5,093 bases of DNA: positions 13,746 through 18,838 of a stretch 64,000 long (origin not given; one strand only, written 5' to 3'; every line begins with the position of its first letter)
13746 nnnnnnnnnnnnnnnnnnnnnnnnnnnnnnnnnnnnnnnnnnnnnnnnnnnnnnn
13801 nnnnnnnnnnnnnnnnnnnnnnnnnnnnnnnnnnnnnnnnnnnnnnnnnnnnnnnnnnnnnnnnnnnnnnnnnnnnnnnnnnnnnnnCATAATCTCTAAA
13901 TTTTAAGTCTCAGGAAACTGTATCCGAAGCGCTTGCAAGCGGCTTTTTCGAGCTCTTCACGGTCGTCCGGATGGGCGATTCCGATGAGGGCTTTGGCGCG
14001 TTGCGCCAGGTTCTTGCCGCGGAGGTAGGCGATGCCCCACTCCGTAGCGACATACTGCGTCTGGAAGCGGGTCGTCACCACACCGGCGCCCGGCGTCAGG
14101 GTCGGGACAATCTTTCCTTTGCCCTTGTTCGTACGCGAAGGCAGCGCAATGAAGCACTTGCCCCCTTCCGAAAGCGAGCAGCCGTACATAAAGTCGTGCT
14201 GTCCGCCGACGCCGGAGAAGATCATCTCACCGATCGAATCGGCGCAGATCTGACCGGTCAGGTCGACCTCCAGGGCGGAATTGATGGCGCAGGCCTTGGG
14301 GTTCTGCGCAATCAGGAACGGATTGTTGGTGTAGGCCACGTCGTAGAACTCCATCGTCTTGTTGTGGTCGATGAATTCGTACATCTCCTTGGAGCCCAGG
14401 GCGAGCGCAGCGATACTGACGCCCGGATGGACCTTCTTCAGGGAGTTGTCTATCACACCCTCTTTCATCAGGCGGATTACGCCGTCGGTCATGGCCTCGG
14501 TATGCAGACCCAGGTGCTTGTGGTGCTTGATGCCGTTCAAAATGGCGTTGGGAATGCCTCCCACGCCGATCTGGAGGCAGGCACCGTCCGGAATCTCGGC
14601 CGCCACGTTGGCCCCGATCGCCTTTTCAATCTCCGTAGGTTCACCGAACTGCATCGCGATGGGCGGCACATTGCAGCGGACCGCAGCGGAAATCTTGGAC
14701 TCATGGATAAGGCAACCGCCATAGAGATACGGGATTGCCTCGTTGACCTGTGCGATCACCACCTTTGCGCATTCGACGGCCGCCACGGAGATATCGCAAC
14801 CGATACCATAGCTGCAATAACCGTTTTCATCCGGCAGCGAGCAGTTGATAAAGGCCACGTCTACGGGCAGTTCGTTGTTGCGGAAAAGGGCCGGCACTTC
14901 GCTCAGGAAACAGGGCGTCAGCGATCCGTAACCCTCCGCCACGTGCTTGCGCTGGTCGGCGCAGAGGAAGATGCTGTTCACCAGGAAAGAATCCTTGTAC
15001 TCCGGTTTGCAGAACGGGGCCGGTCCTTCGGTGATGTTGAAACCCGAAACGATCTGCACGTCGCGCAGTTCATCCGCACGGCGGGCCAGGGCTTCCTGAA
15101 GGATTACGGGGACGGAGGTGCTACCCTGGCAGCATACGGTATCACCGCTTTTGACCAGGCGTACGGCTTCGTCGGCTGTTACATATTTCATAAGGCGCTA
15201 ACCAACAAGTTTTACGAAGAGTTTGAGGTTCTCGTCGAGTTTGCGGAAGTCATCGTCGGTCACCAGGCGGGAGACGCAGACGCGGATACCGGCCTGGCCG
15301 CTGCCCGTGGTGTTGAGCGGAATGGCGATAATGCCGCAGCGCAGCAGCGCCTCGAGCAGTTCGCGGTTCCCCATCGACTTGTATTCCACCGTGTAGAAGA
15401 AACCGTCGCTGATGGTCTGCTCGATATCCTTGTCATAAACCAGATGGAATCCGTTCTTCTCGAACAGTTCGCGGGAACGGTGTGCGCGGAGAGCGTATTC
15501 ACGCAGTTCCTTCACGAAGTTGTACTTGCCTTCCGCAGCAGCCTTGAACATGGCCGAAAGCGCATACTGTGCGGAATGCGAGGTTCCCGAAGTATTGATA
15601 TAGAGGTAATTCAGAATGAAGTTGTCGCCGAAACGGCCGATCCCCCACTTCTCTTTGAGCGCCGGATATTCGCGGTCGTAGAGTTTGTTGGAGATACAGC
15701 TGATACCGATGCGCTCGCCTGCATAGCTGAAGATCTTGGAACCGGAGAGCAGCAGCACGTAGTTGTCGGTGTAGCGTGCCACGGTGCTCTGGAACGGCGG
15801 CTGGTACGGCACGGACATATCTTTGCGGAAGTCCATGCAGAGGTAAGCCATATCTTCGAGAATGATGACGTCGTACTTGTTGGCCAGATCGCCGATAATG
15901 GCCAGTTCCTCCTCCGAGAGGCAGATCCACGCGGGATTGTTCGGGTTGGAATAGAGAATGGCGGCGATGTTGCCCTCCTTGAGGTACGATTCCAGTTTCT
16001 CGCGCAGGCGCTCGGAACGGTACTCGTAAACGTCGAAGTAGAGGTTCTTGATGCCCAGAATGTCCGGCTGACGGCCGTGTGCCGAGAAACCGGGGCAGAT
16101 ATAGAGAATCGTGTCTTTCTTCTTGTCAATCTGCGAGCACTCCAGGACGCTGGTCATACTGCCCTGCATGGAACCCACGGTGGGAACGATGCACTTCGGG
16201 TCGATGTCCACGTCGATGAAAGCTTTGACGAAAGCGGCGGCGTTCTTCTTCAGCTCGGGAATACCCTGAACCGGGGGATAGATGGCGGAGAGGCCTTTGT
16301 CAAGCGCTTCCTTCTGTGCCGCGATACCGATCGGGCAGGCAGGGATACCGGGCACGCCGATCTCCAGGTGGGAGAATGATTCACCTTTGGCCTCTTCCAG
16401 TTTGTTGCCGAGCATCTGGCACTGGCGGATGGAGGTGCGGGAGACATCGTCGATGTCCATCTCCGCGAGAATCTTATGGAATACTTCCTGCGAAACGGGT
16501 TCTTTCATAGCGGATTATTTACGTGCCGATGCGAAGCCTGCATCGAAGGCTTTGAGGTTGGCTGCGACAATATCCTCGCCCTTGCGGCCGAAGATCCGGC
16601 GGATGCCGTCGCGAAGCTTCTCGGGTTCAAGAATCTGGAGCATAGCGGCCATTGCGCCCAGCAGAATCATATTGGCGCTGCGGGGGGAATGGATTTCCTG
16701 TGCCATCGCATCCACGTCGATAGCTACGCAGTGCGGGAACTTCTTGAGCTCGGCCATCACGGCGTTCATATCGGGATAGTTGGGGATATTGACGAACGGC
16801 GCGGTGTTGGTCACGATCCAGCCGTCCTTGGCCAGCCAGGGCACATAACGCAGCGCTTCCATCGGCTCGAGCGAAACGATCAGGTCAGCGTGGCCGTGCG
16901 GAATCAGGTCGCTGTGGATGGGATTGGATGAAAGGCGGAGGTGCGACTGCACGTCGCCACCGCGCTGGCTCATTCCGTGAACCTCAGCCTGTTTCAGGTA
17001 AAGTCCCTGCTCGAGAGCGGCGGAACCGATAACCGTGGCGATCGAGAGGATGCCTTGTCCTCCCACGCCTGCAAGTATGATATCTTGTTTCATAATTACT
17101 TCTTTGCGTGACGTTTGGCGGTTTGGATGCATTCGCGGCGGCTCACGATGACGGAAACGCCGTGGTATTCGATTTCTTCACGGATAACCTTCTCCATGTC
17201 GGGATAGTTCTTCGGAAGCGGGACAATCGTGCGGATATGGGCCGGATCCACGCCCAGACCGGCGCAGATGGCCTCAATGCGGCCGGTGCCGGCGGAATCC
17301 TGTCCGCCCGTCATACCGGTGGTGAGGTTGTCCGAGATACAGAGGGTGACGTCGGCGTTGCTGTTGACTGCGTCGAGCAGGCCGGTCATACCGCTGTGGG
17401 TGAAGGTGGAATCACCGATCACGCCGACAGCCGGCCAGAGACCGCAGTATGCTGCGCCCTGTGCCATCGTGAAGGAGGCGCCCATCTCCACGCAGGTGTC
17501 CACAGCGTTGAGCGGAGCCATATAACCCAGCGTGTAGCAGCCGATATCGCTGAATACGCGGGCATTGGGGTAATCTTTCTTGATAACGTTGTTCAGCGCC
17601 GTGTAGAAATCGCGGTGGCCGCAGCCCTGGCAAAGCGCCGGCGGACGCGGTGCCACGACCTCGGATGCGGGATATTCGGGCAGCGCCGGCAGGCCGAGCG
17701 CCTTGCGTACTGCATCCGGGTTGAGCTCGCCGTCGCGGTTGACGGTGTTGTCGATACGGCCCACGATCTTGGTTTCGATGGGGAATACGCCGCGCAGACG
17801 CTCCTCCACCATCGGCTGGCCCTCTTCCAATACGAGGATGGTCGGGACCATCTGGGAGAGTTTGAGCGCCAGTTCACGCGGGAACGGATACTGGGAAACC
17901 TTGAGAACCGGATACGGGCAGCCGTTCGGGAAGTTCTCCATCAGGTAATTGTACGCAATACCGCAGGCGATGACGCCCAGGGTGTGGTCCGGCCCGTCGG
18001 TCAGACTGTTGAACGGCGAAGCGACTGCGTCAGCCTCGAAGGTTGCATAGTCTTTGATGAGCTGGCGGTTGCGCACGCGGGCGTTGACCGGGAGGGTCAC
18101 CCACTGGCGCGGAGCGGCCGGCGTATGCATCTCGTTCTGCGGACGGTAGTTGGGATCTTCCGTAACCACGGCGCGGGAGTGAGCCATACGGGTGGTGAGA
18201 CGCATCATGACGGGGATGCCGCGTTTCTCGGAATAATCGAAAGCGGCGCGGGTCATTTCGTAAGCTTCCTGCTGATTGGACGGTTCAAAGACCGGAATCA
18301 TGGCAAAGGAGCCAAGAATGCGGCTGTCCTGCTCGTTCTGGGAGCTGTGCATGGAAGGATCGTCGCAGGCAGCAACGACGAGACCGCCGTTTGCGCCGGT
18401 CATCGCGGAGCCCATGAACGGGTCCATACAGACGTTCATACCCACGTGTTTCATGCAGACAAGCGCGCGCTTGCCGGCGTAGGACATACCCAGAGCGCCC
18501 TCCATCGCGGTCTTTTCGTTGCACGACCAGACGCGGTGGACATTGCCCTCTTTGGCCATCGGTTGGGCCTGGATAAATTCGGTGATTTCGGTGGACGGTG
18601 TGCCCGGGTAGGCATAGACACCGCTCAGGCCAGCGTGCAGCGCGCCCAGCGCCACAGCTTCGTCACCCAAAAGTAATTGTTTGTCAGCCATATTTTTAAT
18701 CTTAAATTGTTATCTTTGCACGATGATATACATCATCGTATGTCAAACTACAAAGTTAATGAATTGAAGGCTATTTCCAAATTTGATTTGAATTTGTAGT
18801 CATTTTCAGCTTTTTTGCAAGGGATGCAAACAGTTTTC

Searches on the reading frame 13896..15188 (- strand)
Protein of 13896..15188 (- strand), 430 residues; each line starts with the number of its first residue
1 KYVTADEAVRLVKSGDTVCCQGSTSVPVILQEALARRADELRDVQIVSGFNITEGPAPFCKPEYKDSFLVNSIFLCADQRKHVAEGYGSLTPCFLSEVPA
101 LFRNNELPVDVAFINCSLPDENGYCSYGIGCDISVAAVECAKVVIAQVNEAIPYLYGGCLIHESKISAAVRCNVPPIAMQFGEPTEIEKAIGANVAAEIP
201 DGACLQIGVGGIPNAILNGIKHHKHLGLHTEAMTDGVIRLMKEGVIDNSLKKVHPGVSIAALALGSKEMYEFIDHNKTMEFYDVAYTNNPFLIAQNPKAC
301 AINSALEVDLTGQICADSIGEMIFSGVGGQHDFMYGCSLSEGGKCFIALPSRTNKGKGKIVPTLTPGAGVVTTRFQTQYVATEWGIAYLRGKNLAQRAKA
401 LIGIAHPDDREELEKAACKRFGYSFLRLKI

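Call 71: search_protein_families(library=pfam, proteins=[window:13896-15188:-], max_evalue=0.00001)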
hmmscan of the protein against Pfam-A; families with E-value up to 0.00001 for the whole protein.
window:13896-15188:- (430 aa): 3 families
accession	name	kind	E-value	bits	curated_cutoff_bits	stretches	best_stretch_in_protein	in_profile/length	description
PF13336.12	AcetylCoA_hyd_C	-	3e-60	203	23.7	1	265-417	1-154/154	Acetyl-CoA hydrolase/transferase C-terminal domain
PF02550.21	AcetylCoA_hydro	-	2.3e-23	83.7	24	1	4-167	11-184/198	Acetyl-CoA hydrolase/transferase N-terminal domain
PF01144.29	CoA_trans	-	2.8e-06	27.3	23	0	194-272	7-94/217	Coenzyme A transferase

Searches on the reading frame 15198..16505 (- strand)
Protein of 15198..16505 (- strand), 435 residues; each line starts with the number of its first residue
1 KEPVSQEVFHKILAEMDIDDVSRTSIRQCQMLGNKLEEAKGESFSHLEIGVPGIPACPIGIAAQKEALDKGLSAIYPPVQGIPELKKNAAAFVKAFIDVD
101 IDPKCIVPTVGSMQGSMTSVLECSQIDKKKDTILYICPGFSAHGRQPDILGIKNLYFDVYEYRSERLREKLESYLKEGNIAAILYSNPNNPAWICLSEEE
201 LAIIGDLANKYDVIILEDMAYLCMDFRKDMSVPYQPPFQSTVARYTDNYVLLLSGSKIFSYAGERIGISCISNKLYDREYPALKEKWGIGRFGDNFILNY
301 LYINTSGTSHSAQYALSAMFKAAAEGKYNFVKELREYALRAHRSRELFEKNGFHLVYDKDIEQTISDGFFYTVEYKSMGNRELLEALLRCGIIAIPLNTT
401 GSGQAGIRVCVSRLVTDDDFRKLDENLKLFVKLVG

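Call 71: search_protein_families(library=pfam, proteins=[window:15198-16505:-], max_evalue=0.00001)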
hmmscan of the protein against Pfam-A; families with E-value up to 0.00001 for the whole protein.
window:15198-16505:- (435 aa): 1 family
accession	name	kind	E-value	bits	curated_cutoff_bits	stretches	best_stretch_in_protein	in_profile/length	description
PF00155.27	Aminotran_1_2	-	9e-25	88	19.7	1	60-419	22-353/361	Aminotransferase class I and II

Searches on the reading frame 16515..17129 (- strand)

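Call 72: search_protein_families(library=pfam, proteins=[window:16515-17129:-], max_evalue=0.00001)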
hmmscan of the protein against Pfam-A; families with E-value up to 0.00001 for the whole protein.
window:16515-17129:- (204 aa): 1 family
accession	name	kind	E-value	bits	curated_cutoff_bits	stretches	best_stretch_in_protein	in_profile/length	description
PF01558.24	POR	-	2.1e-39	135.9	27.4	1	23-199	1-172/173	Pyruvate ferredoxin/flavodoxin oxidoreductase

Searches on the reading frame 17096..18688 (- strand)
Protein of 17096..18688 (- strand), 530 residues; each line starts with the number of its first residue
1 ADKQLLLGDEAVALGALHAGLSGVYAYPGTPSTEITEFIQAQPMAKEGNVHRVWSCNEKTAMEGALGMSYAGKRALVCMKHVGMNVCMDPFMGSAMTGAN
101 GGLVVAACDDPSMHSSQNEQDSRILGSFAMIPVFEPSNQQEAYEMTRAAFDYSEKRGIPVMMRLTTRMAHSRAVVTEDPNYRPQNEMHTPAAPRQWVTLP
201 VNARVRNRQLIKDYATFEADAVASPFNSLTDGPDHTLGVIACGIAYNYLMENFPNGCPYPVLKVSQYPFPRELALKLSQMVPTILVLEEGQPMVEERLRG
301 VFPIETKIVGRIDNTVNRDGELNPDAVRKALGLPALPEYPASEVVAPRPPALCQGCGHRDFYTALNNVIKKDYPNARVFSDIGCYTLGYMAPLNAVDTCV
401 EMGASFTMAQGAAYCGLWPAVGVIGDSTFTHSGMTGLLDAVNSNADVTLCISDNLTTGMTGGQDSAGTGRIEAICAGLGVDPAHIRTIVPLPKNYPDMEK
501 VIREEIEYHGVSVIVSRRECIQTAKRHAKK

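Call 72: search_protein_families(library=pfam, proteins=[window:17096-18688:-], max_evalue=0.00001)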
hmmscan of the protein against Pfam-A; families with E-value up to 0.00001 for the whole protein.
window:17096-18688:- (530 aa): 2 families
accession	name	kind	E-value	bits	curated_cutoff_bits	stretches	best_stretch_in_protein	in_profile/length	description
PF01855.24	POR_N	-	6.9e-13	49.3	27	1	15-182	2-172/231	Pyruvate flavodoxin/ferredoxin oxidoreductase, thiamine diP-bdg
PF02775.26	TPP_enzyme_C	-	1.4e-11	44.8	21.9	1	381-514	1-149/151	Thiamine pyrophosphate enzyme, C-terminal TPP binding domain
